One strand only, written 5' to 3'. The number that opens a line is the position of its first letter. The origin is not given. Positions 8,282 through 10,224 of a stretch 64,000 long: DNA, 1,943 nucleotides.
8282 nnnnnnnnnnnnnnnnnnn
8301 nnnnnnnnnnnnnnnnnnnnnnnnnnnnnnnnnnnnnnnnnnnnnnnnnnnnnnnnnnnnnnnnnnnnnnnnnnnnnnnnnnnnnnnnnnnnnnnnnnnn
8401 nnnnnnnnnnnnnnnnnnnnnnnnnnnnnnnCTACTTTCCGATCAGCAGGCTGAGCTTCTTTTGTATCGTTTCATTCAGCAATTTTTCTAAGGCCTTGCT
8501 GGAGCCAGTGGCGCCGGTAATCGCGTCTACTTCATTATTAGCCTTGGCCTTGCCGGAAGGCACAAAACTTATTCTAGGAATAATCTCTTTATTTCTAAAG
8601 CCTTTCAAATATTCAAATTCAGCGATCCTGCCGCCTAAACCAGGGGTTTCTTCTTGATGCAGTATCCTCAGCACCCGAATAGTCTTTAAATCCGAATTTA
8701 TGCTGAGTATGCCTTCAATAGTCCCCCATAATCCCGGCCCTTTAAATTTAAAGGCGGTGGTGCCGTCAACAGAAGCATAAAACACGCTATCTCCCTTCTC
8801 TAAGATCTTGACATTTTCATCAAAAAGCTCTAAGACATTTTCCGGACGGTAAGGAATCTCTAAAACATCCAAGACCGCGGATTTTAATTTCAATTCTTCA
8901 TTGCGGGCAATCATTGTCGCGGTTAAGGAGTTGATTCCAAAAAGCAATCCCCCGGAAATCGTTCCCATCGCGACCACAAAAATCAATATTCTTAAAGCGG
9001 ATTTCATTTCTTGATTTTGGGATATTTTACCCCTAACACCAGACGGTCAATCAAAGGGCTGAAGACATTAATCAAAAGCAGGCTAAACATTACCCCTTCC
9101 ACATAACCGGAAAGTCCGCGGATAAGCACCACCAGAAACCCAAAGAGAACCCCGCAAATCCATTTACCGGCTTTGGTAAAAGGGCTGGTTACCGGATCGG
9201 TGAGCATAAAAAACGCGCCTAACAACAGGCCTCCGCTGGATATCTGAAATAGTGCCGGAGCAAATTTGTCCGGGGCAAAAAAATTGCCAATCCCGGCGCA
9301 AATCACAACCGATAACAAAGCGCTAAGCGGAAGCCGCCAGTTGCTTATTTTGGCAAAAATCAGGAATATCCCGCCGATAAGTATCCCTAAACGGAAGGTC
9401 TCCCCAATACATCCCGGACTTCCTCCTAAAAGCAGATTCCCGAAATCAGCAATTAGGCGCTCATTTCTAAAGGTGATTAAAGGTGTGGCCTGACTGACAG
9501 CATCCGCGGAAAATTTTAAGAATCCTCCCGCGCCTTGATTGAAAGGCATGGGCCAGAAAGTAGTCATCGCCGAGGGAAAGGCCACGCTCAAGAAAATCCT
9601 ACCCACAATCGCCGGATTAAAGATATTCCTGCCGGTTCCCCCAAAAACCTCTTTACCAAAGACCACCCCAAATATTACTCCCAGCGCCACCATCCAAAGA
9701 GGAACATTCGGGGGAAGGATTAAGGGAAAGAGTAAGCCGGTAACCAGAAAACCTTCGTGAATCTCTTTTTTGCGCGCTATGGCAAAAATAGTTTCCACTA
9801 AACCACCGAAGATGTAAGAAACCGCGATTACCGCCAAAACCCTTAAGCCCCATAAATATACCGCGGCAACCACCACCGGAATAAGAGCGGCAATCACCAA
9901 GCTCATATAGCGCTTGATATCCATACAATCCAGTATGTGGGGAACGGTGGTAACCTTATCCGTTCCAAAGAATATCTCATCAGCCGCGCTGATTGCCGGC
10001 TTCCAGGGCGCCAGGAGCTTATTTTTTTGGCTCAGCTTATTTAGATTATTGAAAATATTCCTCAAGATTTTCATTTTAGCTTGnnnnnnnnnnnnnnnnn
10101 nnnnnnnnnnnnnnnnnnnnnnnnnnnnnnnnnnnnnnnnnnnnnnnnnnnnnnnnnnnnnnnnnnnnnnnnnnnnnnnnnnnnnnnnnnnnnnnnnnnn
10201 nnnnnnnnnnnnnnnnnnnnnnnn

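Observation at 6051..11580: Rnf-type complex (rnfC-D-G-E-A) terminated by an NqrF-like reductase instead of RnfB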

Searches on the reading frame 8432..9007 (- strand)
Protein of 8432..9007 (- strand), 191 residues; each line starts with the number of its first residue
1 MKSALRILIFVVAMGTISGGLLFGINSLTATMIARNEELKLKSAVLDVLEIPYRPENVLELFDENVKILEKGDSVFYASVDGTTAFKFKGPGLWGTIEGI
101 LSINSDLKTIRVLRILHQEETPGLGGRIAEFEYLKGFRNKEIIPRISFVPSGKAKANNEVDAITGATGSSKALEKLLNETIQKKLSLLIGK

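Call 3: search_protein_families(library=pfam, proteins=[window:8432-9007:-], max_evalue=0.01)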
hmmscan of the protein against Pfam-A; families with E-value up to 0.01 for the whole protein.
window:8432-9007:- (191 aa): 1 family
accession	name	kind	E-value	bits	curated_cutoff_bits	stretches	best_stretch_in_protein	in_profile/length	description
PF04205.19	FMN_bind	-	1.5e-15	58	22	1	92-181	1-76/77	FMN-binding domain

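Call 4: search_protein_families(library=ncbifam, proteins=[window:8432-9007:-], max_evalue=0.01)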
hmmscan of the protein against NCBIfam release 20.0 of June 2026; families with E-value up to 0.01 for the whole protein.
window:8432-9007:- (191 aa): 15 families
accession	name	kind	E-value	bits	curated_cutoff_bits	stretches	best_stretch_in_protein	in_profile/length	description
TIGR01947.1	rnfG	subfamily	2e-19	70.4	102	1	10-181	3-182/187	RnfABCDGE type electron transport complex subunit G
TIGR01938.1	nqrC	equivalog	2.1e-17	63.6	144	1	88-183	141-244/251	NADH:ubiquinone reductase (Na(+)-transporting) subunit C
NF003749.0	PRK05346.1-5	equivalog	6e-17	61.8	255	1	87-177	143-238/261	Na(+)-translocating NADH-quinone reductase subunit C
NF003750.0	PRK05346.2-1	equivalog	8.3e-16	58.2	352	1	73-188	100-222/225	Na(+)-translocating NADH-quinone reductase subunit C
NF045876.1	RnfG_DVU2794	exception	2.3e-15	56.6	205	1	1-179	1-174/190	RnfABCDGE type electron transport complex subunit G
NF003753.0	PRK05346.2-4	equivalog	3.2e-13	49.6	329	1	70-185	113-240/249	Na(+)-translocating NADH-quinone reductase subunit C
NF041840.1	rnfG_Methano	equivalog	2e-12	47.1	230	1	85-182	91-182/189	Rnf electron transport complex subunit RnfG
NF003747.0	PRK05346.1-2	equivalog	1.4e-11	44.2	336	1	88-178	140-236/260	Na(+)-translocating NADH-quinone reductase subunit C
NF003746.0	PRK05346.1-1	equivalog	9.4e-10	38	337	1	89-176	146-239/264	Na(+)-translocating NADH-quinone reductase subunit C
NF003755.0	PRK05346.2-6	equivalog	2.5e-08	33.2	563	1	88-145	176-233/310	Na(+)-translocating NADH-quinone reductase subunit C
NF003752.0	PRK05346.2-3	equivalog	9.8e-08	31.4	617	1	87-165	179-257/316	Na(+)-translocating NADH-quinone reductase subunit C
NF003748.0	PRK05346.1-4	equivalog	1.3e-07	31.3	455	1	86-177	143-243/265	Na(+)-translocating NADH-quinone reductase subunit C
NF003751.0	PRK05346.2-2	equivalog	2.2e-07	30.3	630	1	64-145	159-240/320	Na(+)-translocating NADH-quinone reductase subunit C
NF003754.0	PRK05346.2-5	equivalog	4e-07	29.7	677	1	85-146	182-243/320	Na(+)-translocating NADH-quinone reductase subunit C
NF002519.0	PRK01908.1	equivalog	2.8e-05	23.9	178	1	11-173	12-181/209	electron transport complex subunit RsxG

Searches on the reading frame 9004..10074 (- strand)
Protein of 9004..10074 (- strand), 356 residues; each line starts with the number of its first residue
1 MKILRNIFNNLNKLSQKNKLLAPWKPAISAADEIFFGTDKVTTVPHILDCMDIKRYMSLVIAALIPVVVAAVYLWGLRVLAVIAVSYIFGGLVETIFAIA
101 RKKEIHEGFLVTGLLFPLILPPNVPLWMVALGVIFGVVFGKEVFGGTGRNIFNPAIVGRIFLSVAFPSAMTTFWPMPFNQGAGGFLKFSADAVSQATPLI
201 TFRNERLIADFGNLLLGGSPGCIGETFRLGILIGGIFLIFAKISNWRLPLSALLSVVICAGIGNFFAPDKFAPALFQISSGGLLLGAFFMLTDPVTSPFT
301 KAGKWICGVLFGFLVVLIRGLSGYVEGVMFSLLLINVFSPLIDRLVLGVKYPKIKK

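Call 3: search_protein_families(library=pfam, proteins=[window:9004-10074:-], max_evalue=0.01)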
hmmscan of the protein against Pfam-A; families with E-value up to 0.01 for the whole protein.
window:9004-10074:- (356 aa): 1 family
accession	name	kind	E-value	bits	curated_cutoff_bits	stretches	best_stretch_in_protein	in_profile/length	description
PF03116.20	NQR2_RnfD_RnfE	-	6.3e-99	331.5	27.7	1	41-346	2-290/296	NQR2, RnfD, RnfE family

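Call 4: search_protein_families(library=ncbifam, proteins=[window:9004-10074:-], max_evalue=0.01)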
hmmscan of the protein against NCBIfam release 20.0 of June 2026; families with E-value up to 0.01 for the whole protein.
window:9004-10074:- (356 aa): 6 families
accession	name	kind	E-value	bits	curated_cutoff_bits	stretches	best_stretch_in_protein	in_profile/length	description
NF003756.0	PRK05349.1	equivalog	1.6e-87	294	414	2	78-348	120-394/406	NADH:ubiquinone reductase (Na(+)-transporting) subunit B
TIGR01937.1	nqrB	equivalog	4.4e-82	276.2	349.9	2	79-347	121-406/413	NADH:ubiquinone reductase (Na(+)-transporting) subunit B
TIGR01946.1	rnfD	subfamily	1.9e-78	264.1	207.05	1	45-346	2-320/327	RnfABCDGE type electron transport complex subunit D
NF002181.0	PRK01024.1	equivalog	1.2e-70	238.7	792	3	80-171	122-213/503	Na(+)-transporting NADH-quinone reductase subunit B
NF002011.0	PRK00816.1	equivalog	2.2e-59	201.3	415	2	186-345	176-341/352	electron transport complex subunit RsxD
NF041838.1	rnfD_Methano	equivalog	7e-47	160.1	400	2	41-199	5-166/285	Rnf electron transport complex subunit RnfD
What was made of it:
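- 9004..10074 (-): g2: NqrB/RnfD homologue (356 aa). It has the flavinylation motif DAVSQAT (T197) and an NqrB-like N-terminal arm and GG motif (G90, G91), but not the ~50-aa loop insertion of NqrB. Call 4: nqrB TIGR01937 scores 276 (cutoff 350); rnfD TIGR01946 scores 264 (cutoff 207).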

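Call 23: search_solved_structures(query=window:9004-10074:-, show_alignments=4, max_evalue=0.001)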
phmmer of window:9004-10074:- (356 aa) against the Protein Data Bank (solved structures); distinct sequences matched with E-value up to 0.001: 6.
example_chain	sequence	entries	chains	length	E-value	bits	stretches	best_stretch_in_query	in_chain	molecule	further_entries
9ud3_B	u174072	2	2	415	1.1e-57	199.2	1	78-347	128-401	Na(+)-translocating NADH-quinone reductase subunit B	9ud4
7xk3_B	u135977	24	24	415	1.1e-57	199.2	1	78-347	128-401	Na(+)-translocating NADH-quinone reductase subunit B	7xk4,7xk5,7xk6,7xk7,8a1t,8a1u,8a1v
9lrr_B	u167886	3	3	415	6.1e-57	196.8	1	78-347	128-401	Na(+)-translocating NADH-quinone reductase subunit B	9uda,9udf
7zc6_D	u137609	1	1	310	3.8e-46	161.3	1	41-350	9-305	RnfD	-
8ahx_D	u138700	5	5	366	7.2e-45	157.1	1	40-345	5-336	Ion-translocating oxidoreductase complex subunit D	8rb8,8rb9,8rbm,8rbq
9eri_D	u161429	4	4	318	4.8e-42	147.8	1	41-346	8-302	Na(+)-translocating ferredoxin:NAD(+) oxidoreductase complex subunit D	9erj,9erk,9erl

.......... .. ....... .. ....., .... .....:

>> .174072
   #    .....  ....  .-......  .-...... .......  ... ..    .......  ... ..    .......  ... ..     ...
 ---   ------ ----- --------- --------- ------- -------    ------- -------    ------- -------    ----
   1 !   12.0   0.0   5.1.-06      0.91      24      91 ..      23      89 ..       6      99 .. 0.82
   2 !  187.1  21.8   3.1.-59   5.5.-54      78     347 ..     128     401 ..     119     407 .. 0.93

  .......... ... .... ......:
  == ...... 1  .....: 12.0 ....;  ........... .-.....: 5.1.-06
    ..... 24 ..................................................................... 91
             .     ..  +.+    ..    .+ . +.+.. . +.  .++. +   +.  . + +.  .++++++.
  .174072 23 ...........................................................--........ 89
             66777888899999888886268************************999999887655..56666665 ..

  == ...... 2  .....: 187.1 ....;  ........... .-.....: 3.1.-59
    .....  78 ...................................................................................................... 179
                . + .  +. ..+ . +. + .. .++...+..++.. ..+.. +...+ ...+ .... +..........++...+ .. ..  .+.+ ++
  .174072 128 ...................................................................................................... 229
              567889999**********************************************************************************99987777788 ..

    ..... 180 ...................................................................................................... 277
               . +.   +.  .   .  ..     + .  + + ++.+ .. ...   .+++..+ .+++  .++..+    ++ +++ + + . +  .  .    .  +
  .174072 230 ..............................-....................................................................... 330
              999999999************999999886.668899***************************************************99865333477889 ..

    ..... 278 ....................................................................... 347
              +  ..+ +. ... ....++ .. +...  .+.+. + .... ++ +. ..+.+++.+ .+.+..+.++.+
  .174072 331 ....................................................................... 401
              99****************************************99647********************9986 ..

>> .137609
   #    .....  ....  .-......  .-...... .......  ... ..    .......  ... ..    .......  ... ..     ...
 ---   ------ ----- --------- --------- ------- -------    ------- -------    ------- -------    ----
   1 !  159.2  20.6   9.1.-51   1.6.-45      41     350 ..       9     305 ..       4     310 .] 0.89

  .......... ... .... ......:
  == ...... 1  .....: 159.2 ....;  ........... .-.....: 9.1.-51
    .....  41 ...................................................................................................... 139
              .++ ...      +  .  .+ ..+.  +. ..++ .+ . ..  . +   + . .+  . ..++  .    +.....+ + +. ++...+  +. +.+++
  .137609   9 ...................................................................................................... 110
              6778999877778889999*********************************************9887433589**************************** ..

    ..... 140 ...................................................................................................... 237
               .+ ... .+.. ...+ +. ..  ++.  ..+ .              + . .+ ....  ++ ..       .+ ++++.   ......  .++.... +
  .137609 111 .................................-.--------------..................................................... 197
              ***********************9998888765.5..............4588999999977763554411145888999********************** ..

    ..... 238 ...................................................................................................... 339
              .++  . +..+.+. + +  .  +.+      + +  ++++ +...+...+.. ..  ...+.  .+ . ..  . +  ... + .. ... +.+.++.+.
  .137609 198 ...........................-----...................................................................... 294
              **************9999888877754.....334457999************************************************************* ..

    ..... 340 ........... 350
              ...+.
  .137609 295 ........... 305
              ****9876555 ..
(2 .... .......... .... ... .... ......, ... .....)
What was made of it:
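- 9004..10074 (-): Call 23: NqrB 199 bits, plus a weak N-terminal match (residues 24-91; 12 bits, i-Evalue 0.91); RnfD 161, 157 and 148 bits.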
